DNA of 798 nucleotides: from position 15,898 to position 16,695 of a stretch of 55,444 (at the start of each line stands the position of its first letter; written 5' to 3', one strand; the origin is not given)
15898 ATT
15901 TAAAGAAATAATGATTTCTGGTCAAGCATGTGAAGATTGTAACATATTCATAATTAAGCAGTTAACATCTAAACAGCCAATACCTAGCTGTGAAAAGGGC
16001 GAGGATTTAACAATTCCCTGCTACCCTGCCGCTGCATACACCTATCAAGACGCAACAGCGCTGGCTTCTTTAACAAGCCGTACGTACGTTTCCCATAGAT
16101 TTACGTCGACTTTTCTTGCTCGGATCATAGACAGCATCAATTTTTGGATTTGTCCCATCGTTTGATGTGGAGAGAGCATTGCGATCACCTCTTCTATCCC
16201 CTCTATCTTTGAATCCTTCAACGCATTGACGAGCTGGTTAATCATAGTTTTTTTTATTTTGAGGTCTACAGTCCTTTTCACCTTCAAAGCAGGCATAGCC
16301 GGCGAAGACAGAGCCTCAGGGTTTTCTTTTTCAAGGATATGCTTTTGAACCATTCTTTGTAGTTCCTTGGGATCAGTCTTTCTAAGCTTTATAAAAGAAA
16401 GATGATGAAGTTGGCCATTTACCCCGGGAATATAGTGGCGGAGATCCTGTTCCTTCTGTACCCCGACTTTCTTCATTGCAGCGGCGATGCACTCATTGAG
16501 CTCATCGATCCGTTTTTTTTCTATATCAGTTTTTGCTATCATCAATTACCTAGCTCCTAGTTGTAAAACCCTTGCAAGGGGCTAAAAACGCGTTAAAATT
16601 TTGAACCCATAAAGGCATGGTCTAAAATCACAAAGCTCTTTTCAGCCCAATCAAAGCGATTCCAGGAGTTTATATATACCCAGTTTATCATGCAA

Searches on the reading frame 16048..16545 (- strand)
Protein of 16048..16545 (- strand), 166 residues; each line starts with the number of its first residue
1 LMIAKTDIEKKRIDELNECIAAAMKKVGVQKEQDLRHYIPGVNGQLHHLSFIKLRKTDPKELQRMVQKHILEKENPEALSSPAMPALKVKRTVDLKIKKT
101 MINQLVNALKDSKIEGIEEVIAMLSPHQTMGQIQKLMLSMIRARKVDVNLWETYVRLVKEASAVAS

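Call 37: search_protein_families(library=pfam, proteins=[window:16048-16545:-], max_evalue=0.0001)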
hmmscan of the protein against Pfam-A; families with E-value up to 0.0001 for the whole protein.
window:16048-16545:- (166 aa): 0 families

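Call 90: search_protein_families(library=pfam, proteins=[window:16048-16545:-], max_evalue=0.01)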
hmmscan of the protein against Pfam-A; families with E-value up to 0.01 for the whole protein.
window:16048-16545:- (166 aa): 1 family
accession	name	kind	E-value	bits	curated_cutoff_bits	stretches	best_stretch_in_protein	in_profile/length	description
PF02916.20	DNA_PPF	-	0.0063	17.4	25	0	109-150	51-93/116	DNA polymerase processivity factor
